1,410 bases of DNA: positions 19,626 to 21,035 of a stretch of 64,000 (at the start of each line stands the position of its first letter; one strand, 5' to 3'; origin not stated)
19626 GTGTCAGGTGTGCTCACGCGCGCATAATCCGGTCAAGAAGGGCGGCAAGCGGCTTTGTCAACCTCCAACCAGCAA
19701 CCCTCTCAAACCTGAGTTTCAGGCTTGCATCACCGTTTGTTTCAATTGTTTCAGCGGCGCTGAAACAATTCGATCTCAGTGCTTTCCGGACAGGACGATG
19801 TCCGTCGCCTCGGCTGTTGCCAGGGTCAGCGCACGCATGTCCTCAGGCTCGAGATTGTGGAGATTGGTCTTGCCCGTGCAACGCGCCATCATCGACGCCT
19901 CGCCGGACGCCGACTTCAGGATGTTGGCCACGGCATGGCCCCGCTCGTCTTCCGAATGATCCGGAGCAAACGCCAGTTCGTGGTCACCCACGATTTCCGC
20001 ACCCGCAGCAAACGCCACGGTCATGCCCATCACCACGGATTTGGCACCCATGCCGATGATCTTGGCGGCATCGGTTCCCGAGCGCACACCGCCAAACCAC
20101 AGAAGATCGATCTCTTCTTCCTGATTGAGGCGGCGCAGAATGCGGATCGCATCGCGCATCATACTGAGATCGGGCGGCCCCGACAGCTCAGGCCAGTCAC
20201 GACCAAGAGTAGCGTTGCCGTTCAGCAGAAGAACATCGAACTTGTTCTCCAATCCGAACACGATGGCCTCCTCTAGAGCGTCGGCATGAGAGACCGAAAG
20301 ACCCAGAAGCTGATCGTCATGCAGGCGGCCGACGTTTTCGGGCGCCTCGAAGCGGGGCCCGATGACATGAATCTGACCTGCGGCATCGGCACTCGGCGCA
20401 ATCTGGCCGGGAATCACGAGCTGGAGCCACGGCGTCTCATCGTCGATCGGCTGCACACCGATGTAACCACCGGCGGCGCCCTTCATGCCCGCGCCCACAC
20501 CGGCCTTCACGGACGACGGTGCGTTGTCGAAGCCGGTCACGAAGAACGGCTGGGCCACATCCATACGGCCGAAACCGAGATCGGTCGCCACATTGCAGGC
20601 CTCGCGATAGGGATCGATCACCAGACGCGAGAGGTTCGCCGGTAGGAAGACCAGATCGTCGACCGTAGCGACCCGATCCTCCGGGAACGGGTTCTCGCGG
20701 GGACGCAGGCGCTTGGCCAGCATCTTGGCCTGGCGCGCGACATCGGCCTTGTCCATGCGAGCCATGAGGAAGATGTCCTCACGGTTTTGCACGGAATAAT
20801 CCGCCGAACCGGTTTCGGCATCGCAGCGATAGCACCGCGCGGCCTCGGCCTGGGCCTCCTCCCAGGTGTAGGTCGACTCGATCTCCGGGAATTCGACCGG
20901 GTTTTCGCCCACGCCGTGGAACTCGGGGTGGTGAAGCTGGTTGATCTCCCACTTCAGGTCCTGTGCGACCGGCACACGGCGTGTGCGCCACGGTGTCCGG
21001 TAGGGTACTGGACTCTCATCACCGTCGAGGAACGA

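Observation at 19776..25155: Unusually partitioned glutamate-synthase-like system: separate amidotransferase, fused GXGXG+FMN protein, and a GltD-like reductase fused to a second TIM-barrel-like domain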

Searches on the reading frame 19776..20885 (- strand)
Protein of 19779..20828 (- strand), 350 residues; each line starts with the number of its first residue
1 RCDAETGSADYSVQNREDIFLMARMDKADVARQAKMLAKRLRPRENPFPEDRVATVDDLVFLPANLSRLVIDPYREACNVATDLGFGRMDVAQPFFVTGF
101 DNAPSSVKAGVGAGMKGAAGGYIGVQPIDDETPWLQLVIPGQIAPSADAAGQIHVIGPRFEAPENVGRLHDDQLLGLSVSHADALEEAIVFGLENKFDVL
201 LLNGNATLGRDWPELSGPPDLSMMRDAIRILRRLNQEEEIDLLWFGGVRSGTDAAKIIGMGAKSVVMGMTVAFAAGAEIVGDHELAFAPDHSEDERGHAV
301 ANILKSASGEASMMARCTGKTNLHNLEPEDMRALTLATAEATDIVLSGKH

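Call 17: search_solved_structures(query=window:19779-20828:-, max_evalue=10, show_alignments=3)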
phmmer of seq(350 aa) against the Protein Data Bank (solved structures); distinct sequences matched with E-value up to 10: 32.
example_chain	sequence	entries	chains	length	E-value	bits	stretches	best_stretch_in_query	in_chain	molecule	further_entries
1qcw_A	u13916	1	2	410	0.0031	19.8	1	221-274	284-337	FLAVOCYTOCHROME B2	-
1kbj_A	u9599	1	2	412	0.0031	19.8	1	221-274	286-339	CYTOCHROME B2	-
1szf_A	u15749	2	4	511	0.0045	19.3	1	221-275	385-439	Cytochrome b2, mitochondrial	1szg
1sze_A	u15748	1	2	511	0.0045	19.3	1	221-275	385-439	Cytochrome b2, mitochondrial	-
1ltd_A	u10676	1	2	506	0.0046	19.3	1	221-275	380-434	FLAVOCYTOCHROME B2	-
2oz0_A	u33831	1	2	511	0.0046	19.3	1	221-275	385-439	Cytochrome b2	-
1lco_A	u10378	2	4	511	0.0046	19.3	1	221-275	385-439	L-LACTATE DEHYDROGENASE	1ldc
1fcb_A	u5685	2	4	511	0.0046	19.3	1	221-275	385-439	FLAVOCYTOCHROME B2 | CYTOCHROME B2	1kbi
5nf1_A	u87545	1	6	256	0.011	18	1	227-272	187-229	Geranylgeranylglyceryl phosphate synthase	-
4mm1_A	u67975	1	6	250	0.013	17.7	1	227-272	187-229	Geranylgeranylglyceryl phosphate synthase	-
5ndy_A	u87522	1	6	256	0.014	17.7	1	227-272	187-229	Geranylgeranylglyceryl phosphate synthase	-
5nez_A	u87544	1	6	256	0.02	17.2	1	227-272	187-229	Geranylgeranylglyceryl phosphate synthase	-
6gmb_A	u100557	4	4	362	0.035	16.4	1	237-274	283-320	Hydroxyacid oxidase 1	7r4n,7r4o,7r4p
6gmc_A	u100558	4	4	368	0.036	16.3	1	237-274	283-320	Hydroxyacid oxidase 1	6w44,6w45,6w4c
5qib_A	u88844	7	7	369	0.036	16.3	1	237-274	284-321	Hydroxyacid oxidase 1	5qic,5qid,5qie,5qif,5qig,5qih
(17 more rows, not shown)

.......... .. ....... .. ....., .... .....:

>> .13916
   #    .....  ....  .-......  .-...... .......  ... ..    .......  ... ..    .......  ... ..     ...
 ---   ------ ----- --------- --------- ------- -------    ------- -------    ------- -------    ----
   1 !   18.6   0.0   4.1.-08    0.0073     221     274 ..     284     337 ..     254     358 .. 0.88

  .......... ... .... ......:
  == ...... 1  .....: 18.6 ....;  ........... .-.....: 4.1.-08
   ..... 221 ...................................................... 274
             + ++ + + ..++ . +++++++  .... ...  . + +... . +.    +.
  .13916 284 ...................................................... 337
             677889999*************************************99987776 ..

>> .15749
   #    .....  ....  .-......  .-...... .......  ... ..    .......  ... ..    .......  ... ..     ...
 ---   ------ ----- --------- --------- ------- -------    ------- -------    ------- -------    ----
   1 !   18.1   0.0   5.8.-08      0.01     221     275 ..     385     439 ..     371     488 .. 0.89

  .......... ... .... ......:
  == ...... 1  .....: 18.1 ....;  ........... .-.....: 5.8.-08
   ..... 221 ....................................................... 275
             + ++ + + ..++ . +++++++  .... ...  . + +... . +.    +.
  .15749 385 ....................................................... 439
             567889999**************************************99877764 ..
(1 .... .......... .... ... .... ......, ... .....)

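Call 25: search_protein_representatives(protein=window:19776-20795:-)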
Query: 339 residues. Proteins with E-value up to 0.001 (for the whole library): 355; up to 1e-10: 193; up to 1e-30: 59. The best 150 are listed.
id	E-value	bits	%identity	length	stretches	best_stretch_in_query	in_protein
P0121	9.3e-119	412.7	70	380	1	25-291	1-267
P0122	1.7e-111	388.8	56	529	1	1-337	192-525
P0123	8.8e-104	363.5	57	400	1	1-339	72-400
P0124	3.5e-96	338.5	55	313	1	25-338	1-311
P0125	3.3e-89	315.6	49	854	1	4-336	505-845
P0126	1.5e-82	293.7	41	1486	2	3-336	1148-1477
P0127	5.9e-81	288.5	47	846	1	1-337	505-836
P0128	6.1e-77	275.3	48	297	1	49-338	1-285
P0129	2.0e-74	267.0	45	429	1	4-336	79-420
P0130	2.3e-72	260.2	45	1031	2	8-336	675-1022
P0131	1.8e-69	250.8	50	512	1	38-304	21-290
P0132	5.6e-69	249.1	52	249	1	86-339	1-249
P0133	3.4e-68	246.6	40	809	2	5-337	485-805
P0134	4.8e-68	246.0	43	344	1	2-337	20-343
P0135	1.5e-67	244.4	46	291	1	45-338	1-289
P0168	1.4e-33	132.8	35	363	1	31-338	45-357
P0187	1.4e-28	116.3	37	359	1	24-338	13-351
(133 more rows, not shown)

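Call 37: search_solved_structures(query=A2, max_evalue=10, show_alignments=4)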
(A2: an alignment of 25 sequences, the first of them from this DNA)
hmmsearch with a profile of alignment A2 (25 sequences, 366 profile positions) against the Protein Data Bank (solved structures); distinct sequences matched with E-value up to 10: 129 (the best 60 are shown).
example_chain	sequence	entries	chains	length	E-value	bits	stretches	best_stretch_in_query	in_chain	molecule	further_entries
1qcw_A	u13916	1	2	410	2.7e-09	39.9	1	155-290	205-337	FLAVOCYTOCHROME B2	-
1kbj_A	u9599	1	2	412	3.5e-09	39.5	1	160-290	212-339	CYTOCHROME B2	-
1sze_A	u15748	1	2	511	3.8e-09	39.4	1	161-290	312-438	Cytochrome b2, mitochondrial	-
1szf_A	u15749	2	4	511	3.9e-09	39.4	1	160-290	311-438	Cytochrome b2, mitochondrial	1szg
2oz0_A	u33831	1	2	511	4e-09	39.3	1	161-290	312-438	Cytochrome b2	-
1ltd_A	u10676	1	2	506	5.9e-09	38.8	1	161-290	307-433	FLAVOCYTOCHROME B2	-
1fcb_A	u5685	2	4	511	6e-09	38.8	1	161-290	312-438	FLAVOCYTOCHROME B2 | CYTOCHROME B2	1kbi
1lco_A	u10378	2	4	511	6.1e-09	38.8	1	161-290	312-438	L-LACTATE DEHYDROGENASE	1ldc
6gmb_A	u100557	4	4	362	1e-06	31.4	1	233-296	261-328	Hydroxyacid oxidase 1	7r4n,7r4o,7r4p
6gmc_A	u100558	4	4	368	1e-06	31.4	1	233-296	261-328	Hydroxyacid oxidase 1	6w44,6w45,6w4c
5qib_A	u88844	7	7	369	1e-06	31.4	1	233-296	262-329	Hydroxyacid oxidase 1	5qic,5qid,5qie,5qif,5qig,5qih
2w0u_A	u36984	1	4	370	1.1e-06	31.4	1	233-296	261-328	HYDROXYACID OXIDASE 1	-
2rdt_A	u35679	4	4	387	1.2e-06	31.2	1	233-296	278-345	Hydroxyacid oxidase 1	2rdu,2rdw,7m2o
2nzl_A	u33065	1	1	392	1.3e-06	31.1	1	233-296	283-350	Hydroxyacid oxidase 1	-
7f22_A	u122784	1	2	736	3.9e-06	29.5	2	255-294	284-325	L-lactate oxidase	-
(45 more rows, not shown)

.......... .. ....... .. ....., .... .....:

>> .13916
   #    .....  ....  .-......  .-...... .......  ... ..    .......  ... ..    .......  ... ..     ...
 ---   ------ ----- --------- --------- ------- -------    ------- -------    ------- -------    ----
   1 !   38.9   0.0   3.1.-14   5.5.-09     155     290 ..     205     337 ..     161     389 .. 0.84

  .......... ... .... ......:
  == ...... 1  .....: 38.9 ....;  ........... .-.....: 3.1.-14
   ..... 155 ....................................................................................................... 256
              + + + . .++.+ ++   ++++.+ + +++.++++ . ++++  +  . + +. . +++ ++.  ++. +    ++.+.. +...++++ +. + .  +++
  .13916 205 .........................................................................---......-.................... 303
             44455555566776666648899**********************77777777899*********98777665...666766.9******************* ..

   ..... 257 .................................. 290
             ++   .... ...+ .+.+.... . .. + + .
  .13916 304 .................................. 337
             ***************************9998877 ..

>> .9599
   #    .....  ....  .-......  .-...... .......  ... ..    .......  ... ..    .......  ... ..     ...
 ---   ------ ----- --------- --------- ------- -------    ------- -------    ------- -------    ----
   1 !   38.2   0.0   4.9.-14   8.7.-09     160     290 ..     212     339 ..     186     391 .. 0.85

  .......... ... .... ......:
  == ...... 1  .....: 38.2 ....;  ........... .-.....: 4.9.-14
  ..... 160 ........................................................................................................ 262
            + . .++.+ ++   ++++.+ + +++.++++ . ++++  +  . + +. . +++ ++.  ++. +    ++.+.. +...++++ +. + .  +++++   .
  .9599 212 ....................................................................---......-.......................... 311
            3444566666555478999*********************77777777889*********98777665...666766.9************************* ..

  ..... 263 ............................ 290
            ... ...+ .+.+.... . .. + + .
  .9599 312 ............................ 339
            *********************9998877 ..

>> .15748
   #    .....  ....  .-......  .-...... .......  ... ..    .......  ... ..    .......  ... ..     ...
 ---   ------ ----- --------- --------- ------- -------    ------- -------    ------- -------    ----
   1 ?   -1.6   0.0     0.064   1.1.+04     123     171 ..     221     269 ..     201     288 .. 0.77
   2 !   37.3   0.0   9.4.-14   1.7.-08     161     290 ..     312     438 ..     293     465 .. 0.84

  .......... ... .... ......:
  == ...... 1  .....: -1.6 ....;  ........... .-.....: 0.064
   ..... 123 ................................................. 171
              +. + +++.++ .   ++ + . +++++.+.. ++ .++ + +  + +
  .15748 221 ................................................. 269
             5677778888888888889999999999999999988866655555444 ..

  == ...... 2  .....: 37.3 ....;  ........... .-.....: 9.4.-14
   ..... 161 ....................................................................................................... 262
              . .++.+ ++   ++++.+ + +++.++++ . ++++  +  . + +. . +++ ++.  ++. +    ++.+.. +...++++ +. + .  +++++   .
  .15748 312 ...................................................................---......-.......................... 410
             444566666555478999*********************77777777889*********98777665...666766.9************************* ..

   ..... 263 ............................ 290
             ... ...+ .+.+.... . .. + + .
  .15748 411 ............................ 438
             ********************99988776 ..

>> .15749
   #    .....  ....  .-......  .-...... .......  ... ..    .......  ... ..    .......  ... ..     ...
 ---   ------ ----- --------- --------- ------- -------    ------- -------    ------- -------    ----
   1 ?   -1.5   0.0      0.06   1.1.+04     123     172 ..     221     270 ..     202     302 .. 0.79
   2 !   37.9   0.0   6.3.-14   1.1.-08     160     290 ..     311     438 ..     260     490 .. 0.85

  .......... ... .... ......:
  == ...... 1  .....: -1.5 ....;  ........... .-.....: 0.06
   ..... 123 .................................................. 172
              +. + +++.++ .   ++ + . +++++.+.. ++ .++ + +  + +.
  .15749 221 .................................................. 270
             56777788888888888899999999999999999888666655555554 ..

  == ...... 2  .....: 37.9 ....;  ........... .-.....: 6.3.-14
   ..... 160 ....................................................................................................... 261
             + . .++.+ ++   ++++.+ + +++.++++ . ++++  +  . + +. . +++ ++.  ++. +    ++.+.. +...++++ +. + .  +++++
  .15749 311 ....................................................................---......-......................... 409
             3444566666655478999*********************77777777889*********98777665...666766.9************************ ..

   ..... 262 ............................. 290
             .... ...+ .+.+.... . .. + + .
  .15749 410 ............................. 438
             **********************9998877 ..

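Call 42: predict_structure(alignment_id=A2)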
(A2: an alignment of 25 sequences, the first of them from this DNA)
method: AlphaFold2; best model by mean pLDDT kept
length: 369 residues; sequences in the alignment: 25
mean_pLDDT: 80.8   pTM: 0.72
mean pLDDT of the five models: 80.8, 78.4, 78.2, 76.8, 75.7
residues with pLDDT >= 90: 189; 70-90: 63; 50-70: 94; < 50: 23
segments of 3 or more residues with pLDDT < 50: 1-3, 92-95, 340-345, 366-369
pLDDT, mean of each block of 10 residues (from residue 1): 55 58 49 61 73 67 59 60 67 57 91 95 96 96 96 95 95 92 90 96 96 97 87 90 94 93 94 89 96 95 90 97 91 65 50 59 52
secondary structure, 60 per line:
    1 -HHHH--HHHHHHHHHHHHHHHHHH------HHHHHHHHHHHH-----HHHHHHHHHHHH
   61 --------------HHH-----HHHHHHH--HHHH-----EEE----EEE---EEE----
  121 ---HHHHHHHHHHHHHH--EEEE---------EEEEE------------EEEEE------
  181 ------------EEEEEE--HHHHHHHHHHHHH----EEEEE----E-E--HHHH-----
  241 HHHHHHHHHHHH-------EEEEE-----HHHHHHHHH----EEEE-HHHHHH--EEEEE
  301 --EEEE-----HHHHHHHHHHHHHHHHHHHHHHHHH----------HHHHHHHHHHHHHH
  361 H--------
elements in order: H2-5 H8-25 H32-43 H49-60 H83-89 H92-95 E101-103 E108-110 E114-116 H124-137 E140-143 E153-157 E170-174 E193-198 H201-213 E218-222 H232-235 H241-252 E260-264 H270-278 E283-286 H288-293 E296-300 E303-306 H312-336 H347-361

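Call 44: fold_search(model_id=the predicted structure, library=pdb)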
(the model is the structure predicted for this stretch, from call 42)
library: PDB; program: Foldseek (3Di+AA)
matches with E <= 10: 1879; with E <= 0.001: 586
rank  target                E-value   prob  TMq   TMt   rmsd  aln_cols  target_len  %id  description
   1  1szf_B                3.5e-08  1.00  0.37  0.35  13.8       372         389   14  A198G:L230A mutant flavocytochrome b2 with pyruvate bound (released 2004-07-27)
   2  1ltd_A                4.4e-08  1.00  0.44  0.35  10.9       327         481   15  THE 2.6 ANGSTROMS REFINED STRUCTURE OF THE ESCHERICHIA COLI RECOMBINANT SACCHAROMYCES CEREVISIAE FLAVOCYTOCHROME B2-SU (released 1994-08-31)
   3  1fcb_B                6.5e-08  1.00  0.43  0.40  12.5       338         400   15  MOLECULAR STRUCTURE OF FLAVOCYTOCHROME B2 AT 2.4 ANGSTROMS RESOLUTION (released 1991-01-15)
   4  1lco_B                8.7e-08  1.00  0.43  0.41  19.3       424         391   14  X-RAY STRUCTURE OF TWO COMPLEXES OF THE Y143F FLAVOCYTOCHROME B2 MUTANT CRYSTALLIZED IN THE PRESENCE OF LACTATE OR PHE (released 1995-09-15)
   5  1ltd_B                9.8e-08  1.00  0.44  0.42  12.2       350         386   14  THE 2.6 ANGSTROMS REFINED STRUCTURE OF THE ESCHERICHIA COLI RECOMBINANT SACCHAROMYCES CEREVISIAE FLAVOCYTOCHROME B2-SU (released 1994-08-31)
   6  1sze_B                1.2e-07  1.00  0.37  0.36  13.8       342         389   14  L230A mutant flavocytochrome b2 with benzoylformate (released 2004-07-27)
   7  1qcw_A                1.3e-07  1.00  0.36  0.35  14.2       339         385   15  Flavocytochrome B2, ARG289LYS mutant (released 1999-05-24)
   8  1kbi_B                1.5e-07  1.00  0.43  0.40  11.6       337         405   14  Crystallographic Study of the Recombinant Flavin-binding Domain of Baker's Yeast Flavocytochrome b2: Comparison with t (released 2002-04-03)
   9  1szf_A                1.6e-07  1.00  0.43  0.41  10.9       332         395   15  A198G:L230A mutant flavocytochrome b2 with pyruvate bound (released 2004-07-27)
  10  1fcb_A                1.6e-07  1.00  0.44  0.34  11.3       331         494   15  MOLECULAR STRUCTURE OF FLAVOCYTOCHROME B2 AT 2.4 ANGSTROMS RESOLUTION (released 1991-01-15)
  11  1kbi_A                1.7e-07  1.00  0.42  0.32  12.3       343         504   14  Crystallographic Study of the Recombinant Flavin-binding Domain of Baker's Yeast Flavocytochrome b2: Comparison with t (released 2002-04-03)
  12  1kbj_A                1.7e-07  1.00  0.42  0.40  10.9       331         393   15  Crystallographic Study of the Recombinant Flavin-binding Domain of Baker's Yeast Flavocytochrome b2: comparison with t (released 2002-04-03)
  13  6a3d                  2.1e-07  1.00  0.43  0.48   7.2       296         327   12  The crystal structure of Mandelate oxidase Y128F with 4-Br-2-hydroxy-methylphenylacetate (released 2019-06-19)
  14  1szg_B                2.1e-07  1.00  0.45  0.43  19.2       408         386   14  A198G:L230A flavocytochrome b2 with sulfite bound (released 2004-07-27)
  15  1kbj_B                2.3e-07  1.00  0.43  0.41  14.7       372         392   14  Crystallographic Study of the Recombinant Flavin-binding Domain of Baker's Yeast Flavocytochrome b2: comparison with t (released 2002-04-03)
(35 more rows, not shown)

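Call 45: search_protein_families(library=pfam, alignment_id=A2, max_evalue=1)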
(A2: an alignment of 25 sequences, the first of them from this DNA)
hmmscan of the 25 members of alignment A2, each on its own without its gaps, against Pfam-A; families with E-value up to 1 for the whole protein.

A. member 1, seq(369 aa): 5 families
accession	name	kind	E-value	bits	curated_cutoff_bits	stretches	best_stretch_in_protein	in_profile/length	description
PF01070.24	FMN_dh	-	7e-05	22.4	24.9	1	248-296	261-311/350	FMN-dependent dehydrogenase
PF01645.23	Glu_synthase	-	0.0054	16.4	20.4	1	236-296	253-313/369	Conserved region in glutamate synthase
PF14691.11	Fer4_20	-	0.0078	16.5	25.8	1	1-55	7-60/113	Dihydroprymidine dehydrogenase domain II, 4Fe-4S cluster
PF01180.27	DHO_dh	-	0.0096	15.6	27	1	244-293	224-275/291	Dihydroorotate dehydrogenase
PF00478.31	IMPDH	-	0.014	14.9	25.6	1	247-292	196-241/345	IMP dehydrogenase / GMP reductase domain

B. families by the number of members that match (of 25 scanned): 18 families
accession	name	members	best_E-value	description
PF01645.23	Glu_synthase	25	8.7e-13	Conserved region in glutamate synthase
PF01070.24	FMN_dh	25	1.8e-10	FMN-dependent dehydrogenase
PF00478.31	IMPDH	17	0.00014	IMP dehydrogenase / GMP reductase domain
PF14691.11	Fer4_20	11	0.0078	Dihydroprymidine dehydrogenase domain II, 4Fe-4S cluster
PF01180.27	DHO_dh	10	0.0017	Dihydroorotate dehydrogenase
PF03060.21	NMO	3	0.012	Nitronate monooxygenase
PF00977.27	His_biosynth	3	0.033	Histidine biosynthesis protein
PF04227.17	Indigoidine_A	1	0.0096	Indigoidine synthase A like protein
PF00106.31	adh_short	1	0.04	short chain dehydrogenase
PF10442.14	FIST_C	1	0.078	FIST C domain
PF07293.16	DUF1450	1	0.086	Protein of unknown function (DUF1450)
PF18385.6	Tiam_CC_Ex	1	0.092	T-lymphoma invasion and metastasis CC-Ex domain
PF01039.27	Carboxyl_trans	1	0.12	Carboxyl transferase domain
PF17867.7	AAA_lid_7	1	0.13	Midasin AAA lid domain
PF17508.7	MccV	1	0.14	Microcin V bacteriocin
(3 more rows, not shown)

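Call 62: find_encoding_contigs(protein=P0168, flank=8000, max_places=3)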
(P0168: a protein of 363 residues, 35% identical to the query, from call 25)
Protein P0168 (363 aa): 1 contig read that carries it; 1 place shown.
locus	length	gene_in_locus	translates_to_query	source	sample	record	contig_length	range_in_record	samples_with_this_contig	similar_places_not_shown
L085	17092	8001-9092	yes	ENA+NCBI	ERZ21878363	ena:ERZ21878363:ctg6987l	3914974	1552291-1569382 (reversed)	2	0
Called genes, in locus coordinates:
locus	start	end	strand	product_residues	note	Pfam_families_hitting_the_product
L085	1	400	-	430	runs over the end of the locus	PF02812:ELFV_dehydrog_N, PF00208:ELFV_dehydrog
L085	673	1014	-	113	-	PF00543:P-II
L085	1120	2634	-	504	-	PF00909:Ammonium_transp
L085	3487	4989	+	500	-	PF06253:MTTB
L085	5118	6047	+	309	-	PF13522:GATase_6, PF13230:GATase_4 (weak), PF13537:GATase_7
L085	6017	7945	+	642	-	PF01493:GXGXG (weak), PF01645:Glu_synthase, PF01070:FMN_dh (weak)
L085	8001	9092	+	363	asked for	PF01645:Glu_synthase, PF01070:FMN_dh (weak)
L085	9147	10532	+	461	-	PF00120:Gln-synt_C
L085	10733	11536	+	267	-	-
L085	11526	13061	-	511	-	PF13541:ChlI, PF07728:AAA_5 (faint), PF01078:Mg_chelatase, PF13401:AAA_22 (faint), PF13335:Mg_chelatase_C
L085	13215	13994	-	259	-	PF23023:Anti-Pycsar_Apyc1 (weak), PF00753:Lactamase_B, PF12706:Lactamase_B_2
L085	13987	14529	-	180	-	PF14385:DUF4416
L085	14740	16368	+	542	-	PF06418:CTP_synth_N, PF00117:GATase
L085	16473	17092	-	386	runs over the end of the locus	PF00990:GGDEF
